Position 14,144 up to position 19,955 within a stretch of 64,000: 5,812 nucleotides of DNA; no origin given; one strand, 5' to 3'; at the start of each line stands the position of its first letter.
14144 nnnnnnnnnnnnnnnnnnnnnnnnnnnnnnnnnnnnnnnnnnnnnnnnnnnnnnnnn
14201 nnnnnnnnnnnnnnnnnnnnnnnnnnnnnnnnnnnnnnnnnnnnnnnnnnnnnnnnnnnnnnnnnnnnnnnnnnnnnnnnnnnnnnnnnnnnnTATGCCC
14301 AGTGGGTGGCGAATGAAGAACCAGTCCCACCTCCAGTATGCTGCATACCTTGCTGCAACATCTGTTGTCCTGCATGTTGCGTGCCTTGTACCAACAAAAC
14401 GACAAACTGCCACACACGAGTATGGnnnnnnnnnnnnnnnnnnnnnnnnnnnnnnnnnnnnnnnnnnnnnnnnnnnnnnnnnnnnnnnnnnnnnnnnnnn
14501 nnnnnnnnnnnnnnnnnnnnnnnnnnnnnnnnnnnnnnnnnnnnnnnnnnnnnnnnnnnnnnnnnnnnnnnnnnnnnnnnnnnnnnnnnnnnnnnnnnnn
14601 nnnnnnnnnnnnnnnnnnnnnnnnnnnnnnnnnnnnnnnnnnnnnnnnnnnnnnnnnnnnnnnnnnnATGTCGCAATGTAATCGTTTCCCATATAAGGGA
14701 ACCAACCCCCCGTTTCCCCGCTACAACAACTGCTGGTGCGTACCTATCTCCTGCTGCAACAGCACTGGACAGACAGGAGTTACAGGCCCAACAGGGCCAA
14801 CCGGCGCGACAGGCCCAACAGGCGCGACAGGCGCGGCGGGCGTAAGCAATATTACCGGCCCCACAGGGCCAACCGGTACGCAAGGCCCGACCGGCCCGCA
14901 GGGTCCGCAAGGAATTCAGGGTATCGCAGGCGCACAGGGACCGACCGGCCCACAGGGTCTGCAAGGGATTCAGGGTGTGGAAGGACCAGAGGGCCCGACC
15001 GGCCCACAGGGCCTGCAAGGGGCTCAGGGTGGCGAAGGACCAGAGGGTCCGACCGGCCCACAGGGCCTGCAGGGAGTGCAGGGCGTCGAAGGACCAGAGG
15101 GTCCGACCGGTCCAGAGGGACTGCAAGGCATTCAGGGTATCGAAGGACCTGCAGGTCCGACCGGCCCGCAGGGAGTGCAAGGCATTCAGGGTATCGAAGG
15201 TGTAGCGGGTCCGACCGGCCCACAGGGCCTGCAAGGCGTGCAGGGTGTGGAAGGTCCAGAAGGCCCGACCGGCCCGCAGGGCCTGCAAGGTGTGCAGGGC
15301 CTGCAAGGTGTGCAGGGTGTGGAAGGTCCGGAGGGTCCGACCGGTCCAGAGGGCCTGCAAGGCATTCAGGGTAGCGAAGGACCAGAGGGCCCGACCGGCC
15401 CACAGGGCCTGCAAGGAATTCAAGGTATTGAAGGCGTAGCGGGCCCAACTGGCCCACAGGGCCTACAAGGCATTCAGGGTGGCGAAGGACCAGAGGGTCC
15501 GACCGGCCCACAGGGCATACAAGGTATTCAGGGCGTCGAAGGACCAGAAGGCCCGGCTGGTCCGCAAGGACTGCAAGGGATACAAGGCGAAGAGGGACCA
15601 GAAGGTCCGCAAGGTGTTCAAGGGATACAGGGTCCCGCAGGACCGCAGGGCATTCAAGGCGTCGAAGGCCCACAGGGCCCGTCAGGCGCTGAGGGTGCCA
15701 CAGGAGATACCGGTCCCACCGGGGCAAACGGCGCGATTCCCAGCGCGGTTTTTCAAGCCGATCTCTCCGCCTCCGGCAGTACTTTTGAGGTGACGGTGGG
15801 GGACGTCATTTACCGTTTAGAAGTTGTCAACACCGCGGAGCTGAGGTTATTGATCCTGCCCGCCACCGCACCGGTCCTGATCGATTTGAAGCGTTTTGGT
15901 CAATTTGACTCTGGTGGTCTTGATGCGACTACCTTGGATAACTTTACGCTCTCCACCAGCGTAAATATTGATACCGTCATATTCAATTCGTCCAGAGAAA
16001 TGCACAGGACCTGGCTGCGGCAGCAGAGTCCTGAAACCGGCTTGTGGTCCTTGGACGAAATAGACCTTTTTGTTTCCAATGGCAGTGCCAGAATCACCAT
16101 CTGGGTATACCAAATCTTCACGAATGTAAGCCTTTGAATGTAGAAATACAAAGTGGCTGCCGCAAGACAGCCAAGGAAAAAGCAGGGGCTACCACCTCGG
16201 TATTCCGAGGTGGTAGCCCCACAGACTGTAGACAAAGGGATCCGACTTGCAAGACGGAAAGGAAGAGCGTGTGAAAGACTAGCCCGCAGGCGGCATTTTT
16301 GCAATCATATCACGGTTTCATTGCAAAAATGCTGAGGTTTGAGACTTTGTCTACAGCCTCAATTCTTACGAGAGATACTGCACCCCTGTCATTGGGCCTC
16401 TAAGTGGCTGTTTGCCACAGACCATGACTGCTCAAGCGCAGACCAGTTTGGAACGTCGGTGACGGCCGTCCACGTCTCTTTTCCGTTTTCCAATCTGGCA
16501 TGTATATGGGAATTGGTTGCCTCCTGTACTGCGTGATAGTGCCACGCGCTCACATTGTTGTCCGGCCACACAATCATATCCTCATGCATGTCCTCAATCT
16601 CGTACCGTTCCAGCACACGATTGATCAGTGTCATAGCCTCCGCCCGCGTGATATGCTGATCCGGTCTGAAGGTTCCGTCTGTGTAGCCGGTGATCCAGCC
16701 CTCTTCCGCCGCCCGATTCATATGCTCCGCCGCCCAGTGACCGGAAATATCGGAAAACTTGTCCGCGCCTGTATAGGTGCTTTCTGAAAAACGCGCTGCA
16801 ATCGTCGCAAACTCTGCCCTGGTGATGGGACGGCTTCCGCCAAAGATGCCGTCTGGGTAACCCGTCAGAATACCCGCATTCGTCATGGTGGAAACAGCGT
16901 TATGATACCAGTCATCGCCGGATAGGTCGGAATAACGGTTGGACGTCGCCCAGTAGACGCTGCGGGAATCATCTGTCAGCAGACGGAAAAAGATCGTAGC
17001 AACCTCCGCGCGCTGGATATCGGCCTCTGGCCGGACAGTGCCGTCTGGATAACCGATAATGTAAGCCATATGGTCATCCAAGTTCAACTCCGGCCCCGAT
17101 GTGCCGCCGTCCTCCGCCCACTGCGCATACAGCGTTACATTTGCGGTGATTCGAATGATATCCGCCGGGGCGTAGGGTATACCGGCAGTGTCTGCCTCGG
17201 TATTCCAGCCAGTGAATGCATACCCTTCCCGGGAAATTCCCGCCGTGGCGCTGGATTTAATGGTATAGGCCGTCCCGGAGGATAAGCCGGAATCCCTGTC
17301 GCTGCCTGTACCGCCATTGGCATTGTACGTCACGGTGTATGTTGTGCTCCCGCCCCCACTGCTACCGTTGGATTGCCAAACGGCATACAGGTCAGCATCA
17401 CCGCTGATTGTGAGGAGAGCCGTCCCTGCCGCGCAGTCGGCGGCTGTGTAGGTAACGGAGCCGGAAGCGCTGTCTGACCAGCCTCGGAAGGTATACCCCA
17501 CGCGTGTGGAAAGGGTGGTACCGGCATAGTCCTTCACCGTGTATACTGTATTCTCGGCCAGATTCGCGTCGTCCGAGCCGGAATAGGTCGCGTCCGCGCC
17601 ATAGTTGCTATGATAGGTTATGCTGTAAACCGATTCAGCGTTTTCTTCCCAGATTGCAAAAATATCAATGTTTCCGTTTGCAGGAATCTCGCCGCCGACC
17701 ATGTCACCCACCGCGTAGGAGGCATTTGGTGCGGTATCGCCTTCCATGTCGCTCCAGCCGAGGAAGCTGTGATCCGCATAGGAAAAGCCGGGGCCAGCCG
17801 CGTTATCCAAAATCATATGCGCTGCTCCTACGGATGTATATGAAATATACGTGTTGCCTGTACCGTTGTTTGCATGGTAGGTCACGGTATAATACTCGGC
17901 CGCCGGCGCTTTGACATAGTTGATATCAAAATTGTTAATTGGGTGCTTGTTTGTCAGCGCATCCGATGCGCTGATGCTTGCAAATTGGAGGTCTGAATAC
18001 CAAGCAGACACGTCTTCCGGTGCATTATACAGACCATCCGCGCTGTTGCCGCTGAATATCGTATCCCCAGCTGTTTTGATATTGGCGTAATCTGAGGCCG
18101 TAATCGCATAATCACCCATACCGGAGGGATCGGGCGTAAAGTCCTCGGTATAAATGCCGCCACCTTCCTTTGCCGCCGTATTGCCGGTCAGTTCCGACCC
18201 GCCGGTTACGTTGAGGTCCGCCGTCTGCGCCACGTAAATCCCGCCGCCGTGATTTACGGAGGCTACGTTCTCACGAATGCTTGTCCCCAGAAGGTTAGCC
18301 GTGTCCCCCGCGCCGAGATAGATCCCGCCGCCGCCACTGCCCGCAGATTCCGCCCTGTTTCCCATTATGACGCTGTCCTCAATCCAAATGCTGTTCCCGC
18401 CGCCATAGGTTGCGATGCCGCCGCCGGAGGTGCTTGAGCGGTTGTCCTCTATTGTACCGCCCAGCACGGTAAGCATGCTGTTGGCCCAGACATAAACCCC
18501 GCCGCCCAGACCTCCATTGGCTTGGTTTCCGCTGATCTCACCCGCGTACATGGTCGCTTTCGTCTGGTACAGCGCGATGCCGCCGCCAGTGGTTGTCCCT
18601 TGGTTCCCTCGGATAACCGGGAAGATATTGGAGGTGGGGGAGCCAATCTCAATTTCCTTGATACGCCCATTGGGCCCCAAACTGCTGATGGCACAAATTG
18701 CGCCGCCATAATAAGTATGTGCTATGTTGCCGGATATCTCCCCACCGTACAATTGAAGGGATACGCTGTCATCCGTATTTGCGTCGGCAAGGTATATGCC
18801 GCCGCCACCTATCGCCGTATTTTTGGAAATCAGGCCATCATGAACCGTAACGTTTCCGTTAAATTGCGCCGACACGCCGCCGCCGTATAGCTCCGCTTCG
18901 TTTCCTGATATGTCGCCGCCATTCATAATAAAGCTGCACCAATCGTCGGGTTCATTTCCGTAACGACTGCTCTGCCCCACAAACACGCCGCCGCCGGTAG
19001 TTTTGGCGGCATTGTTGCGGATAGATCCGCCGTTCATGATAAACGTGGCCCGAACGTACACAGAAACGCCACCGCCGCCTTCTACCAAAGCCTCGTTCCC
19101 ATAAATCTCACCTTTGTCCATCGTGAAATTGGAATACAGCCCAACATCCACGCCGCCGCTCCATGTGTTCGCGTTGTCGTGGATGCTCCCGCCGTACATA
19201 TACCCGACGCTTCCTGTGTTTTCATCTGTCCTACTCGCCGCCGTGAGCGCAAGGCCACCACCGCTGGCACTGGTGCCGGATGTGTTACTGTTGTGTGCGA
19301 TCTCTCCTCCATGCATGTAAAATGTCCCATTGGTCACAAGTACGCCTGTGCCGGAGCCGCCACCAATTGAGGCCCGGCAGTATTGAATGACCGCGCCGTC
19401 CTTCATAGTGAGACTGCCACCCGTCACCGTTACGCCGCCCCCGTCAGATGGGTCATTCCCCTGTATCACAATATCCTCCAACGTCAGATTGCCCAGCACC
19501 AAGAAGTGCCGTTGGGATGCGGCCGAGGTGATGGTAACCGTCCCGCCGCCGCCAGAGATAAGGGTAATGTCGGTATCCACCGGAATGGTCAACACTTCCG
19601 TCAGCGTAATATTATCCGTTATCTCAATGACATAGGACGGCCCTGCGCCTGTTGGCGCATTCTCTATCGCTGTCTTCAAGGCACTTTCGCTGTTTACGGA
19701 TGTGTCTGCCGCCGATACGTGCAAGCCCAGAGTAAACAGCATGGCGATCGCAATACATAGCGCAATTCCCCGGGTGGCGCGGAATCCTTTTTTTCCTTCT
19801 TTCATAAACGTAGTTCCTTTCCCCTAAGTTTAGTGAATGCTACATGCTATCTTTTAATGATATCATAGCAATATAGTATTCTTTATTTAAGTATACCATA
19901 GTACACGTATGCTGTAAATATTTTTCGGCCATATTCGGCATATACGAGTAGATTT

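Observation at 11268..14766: Shared CC[IV]PC cysteine module: C-terminal tails of both beta-helix paralogs and the N-terminus of the collagen-like protein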

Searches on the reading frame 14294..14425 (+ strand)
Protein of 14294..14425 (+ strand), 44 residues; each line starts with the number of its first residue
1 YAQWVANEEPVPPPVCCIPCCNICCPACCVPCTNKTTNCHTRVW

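Call 13: find_homologous_proteins(query=window:14294-14425:+, max_evalue=10)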
Query seq(44 aa): no candidate shares three 5-residue words with the query. No homologue found.

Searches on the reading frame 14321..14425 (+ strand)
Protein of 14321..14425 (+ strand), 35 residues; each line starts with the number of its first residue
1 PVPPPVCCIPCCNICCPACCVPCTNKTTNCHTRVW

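Call 43: search_protein_representatives(alignment_id=A2)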
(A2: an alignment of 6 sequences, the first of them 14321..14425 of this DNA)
Query: 6 sequences, 43 profile positions. Proteins with E-value up to 0.001 (for the whole library): 2; up to 1e-10: 0; up to 1e-30: 0. The best 2 are listed.
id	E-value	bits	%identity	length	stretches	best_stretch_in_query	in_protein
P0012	2.7e-06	43.1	-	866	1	2-41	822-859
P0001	9.8e-04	35.0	-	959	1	3-33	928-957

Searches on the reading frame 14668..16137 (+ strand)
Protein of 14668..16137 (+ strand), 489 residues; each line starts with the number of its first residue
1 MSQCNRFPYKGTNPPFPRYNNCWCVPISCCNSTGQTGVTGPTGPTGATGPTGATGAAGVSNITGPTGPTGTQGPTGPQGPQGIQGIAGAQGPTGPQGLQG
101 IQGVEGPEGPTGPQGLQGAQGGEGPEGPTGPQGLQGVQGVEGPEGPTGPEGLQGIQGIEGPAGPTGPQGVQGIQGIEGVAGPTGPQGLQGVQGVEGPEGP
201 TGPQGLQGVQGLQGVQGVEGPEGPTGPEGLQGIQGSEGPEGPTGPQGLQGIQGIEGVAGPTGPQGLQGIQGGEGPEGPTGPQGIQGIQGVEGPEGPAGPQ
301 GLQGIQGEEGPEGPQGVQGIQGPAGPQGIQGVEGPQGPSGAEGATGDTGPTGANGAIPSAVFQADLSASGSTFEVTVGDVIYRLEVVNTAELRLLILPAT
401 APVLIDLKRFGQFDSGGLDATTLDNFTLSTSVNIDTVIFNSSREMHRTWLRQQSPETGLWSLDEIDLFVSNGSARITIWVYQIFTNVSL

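Call 4: search_protein_families(library=pfam, proteins=[window:14668-16137:+], max_evalue=0.01)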
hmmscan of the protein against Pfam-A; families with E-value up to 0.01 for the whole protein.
window:14668-16137:+ (489 aa): 1 family
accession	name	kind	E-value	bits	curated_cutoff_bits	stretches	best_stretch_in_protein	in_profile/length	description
PF01391.23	Collagen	-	8.8e-49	163.6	27.2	2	298-356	1-59/60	Collagen triple helix repeat (20 copies)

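Call 61: search_protein_families(library=ncbifam, proteins=[window:14668-16137:+], max_evalue=0.001)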
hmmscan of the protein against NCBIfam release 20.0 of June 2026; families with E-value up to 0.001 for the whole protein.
window:14668-16137:+ (489 aa): 4 families
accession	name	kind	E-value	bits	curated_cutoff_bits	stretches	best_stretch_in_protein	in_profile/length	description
NF046116.1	adhesin_Lcl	equivalog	3.3e-59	200.5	500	2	35-235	55-252/431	collagen-like adhesin Lcl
NF038329.2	gly_rich_SclB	equivalog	1.7e-49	168.9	325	2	187-355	117-286/442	LPXTG-anchored collagen-like adhesin Scl2/SclB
NF038330.1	adhesin_SclA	exception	3.1e-34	119.3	400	3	209-353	112-259/405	LPXTG-anchored collagen-like adhesin Scl1/SclA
NF038313.3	HisXaaSer_A4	exception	0.00014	22.6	55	0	223-223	67-67/93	His-Xaa-Ser repeat protein HxsA4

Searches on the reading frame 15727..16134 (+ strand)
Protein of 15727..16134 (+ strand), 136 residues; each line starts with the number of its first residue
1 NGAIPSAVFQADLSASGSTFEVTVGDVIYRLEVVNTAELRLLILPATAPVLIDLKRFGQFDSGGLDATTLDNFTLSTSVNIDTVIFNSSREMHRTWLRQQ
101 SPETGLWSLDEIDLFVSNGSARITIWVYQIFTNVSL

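Call 56: predict_structure(alignment_id=A3)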
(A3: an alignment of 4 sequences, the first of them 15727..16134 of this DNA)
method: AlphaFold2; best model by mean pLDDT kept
length: 136 residues; sequences in the alignment: 4
mean_pLDDT: 70.5   pTM: 0.65
mean pLDDT of the five models: 70.5, 69.4, 63.3, 40.9, 40.0
residues with pLDDT >= 90: 0; 70-90: 85; 50-70: 28; < 50: 23
segments of 3 or more residues with pLDDT < 50: 61-73, 81-89
pLDDT, mean of each block of 10 residues (from residue 1): 75 79 83 75 74 66 46 50 44 77 85 72 82 83
secondary structure, 60 per line:
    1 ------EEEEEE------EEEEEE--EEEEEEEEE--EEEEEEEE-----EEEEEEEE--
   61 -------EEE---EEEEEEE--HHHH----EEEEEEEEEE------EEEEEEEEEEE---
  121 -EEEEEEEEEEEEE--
elements in order: E7-12 E19-24 E27-35 E38-45 E51-58 E68-70 E74-80 H83-86 E91-100 E107-117 E122-134

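Call 60: fold_search(model_id=the predicted structure, library=pdb)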
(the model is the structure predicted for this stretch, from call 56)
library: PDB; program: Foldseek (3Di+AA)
matches with E <= 10: 564; with E <= 0.001: 0
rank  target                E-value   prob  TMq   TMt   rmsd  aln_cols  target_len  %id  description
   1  1zld                  5.0e-02  0.91  0.33  0.42  10.5       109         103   18  Crystal structure of a RGD-containing host-selective toxin: Pyrenophora tritici-repentis Ptr ToxA (released 2005-08-16)
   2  5t7a_A                5.3e-02  0.97  0.38  0.50   5.0       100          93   15  Crystal structure of Br derivative BhCBM56 (released 2017-08-23)
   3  1zle_A                9.6e-02  0.87  0.34  0.42   8.4       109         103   19  Crystal structure of a RGD-containing host-selective toxin: Pyrenophora tritici-repentis Ptr ToxA (released 2005-08-16)
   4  1zle_B                1.2e-01  0.84  0.34  0.41   8.3       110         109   18  Crystal structure of a RGD-containing host-selective toxin: Pyrenophora tritici-repentis Ptr ToxA (released 2005-08-16)
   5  3m7p                  1.3e-01  0.18  0.22  0.13  14.1       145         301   10  Fibronectin fragment (released 2010-06-23)
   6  5t7a_B                2.0e-01  0.94  0.40  0.54   4.3        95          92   14  Crystal structure of Br derivative BhCBM56 (released 2017-08-23)
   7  4ckb_A                2.5e-01  0.05  0.14  0.05  14.7       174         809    9  Vaccinia virus capping enzyme complexed with GTP and SAH (released 2014-03-19)
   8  4ytx_F                2.8e-01  0.21  0.30  0.25  11.9       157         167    8  Crystal structure of Ups1-Mdm35 complex with PA (released 2015-08-12)
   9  6nre                  3.0e-01  0.15  0.28  0.24  12.5       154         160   10  Monomeric Lipocalin Can F 6 (released 2019-09-25)
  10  6ehf                  3.0e-01  0.06  0.17  0.10  14.0       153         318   10  OmpT (in-vitro folded), an outer membrane protein Vibrio cholerae (trimer form) (released 2018-04-25)
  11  5jql_A                3.7e-01  0.15  0.23  0.19  13.2       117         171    8  Crystal Structure of Phosphatidic acid Transporter Ups1/Mdm35 Void of Bound Phospholipid from Saccharomyces Cerevisiae (released 2017-07-12)
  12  8x4h_A                3.9e-01  0.12  0.25  0.05  15.7       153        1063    9  SARS-CoV-2 JN.1 Spike (released 2024-07-03)
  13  4ytx_B                4.3e-01  0.14  0.27  0.24  15.2       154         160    7  Crystal structure of Ups1-Mdm35 complex with PA (released 2015-08-12)
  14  5x7y_A                4.6e-01  0.08  0.24  0.21  12.8       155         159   10  Crystal Structure of the Dog Lipocalin Allergen Can f 6 (released 2018-04-04)
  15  4ckb_D                4.6e-01  0.04  0.14  0.05  14.7       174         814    9  Vaccinia virus capping enzyme complexed with GTP and SAH (released 2014-03-19)
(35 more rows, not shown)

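Call 73: search_solved_structures(query=A3, max_evalue=1)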
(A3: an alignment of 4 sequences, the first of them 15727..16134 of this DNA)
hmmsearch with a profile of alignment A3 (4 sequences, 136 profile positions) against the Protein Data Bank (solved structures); distinct sequences matched with E-value up to 1: 3.
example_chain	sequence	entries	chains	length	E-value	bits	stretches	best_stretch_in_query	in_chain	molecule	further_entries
9cuy_T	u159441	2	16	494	0.52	13.5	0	49-88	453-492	Wedge 2 protein | baseplate assembly protein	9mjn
8zo8_S3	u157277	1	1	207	0.75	13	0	7-72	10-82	NADH dehydrogenase [ubiquinone] iron-sulfur protein 3, mitochondrial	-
7v2c_P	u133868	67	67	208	0.76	13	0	7-72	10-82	NADH dehydrogenase [ubiquinone] iron-sulfur protein 3, mitochondrial | Complex I-30kD | NADH-ubiquinone oxidoreductase 30 kDa subunit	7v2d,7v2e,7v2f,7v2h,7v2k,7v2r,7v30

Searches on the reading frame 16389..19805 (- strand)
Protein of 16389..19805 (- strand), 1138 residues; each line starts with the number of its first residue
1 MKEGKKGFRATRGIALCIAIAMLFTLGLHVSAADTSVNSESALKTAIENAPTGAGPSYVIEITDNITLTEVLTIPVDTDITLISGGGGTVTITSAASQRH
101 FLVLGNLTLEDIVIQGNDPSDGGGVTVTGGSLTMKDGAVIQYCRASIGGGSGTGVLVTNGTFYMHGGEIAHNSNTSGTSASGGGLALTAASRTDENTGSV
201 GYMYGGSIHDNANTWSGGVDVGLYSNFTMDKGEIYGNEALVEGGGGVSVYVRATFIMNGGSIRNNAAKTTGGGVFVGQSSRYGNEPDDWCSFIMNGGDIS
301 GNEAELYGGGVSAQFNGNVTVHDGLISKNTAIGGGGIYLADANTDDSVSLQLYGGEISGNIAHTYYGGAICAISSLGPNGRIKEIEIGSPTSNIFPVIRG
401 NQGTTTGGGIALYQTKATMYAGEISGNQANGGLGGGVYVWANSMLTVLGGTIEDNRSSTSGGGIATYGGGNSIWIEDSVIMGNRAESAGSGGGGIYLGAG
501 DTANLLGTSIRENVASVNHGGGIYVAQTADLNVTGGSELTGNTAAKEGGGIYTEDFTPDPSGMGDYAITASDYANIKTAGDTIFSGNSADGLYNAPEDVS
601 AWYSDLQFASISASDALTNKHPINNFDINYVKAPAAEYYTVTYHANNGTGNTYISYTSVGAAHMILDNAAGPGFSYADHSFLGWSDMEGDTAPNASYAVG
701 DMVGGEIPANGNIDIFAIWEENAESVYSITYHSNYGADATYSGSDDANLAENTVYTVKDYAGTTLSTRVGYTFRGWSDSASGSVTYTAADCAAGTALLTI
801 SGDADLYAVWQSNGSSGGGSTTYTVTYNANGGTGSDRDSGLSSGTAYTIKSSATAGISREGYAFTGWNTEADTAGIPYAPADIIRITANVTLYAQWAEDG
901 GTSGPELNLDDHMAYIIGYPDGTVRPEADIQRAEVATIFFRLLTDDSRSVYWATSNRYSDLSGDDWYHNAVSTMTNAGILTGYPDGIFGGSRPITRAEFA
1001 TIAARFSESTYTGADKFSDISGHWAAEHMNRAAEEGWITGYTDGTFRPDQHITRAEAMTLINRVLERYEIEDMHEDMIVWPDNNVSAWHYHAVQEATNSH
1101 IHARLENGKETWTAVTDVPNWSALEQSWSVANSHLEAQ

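Call 4: search_protein_families(library=pfam, proteins=[window:16389-19805:-], max_evalue=0.01)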
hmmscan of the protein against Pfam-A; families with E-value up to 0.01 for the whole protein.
window:16389-19805:- (1138 aa): 4 families
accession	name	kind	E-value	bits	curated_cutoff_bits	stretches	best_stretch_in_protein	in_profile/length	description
PF00395.25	SLH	-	5.3e-33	113.2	20.8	2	1016-1057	1-43/44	S-layer homology domain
PF09479.16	Flg_new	-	1.2e-19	70.6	27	2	823-895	1-65/65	Listeria-Bacteroides repeat domain (List_Bact_rpt)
PF18998.6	Flg_new_2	-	0.0012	19.2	23.6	1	823-898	1-71/73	Divergent InlB B-repeat domain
PF24212.1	DUF7433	-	0.0081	16.2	24.2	0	908-939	9-40/51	Family of unknown function (DUF7433)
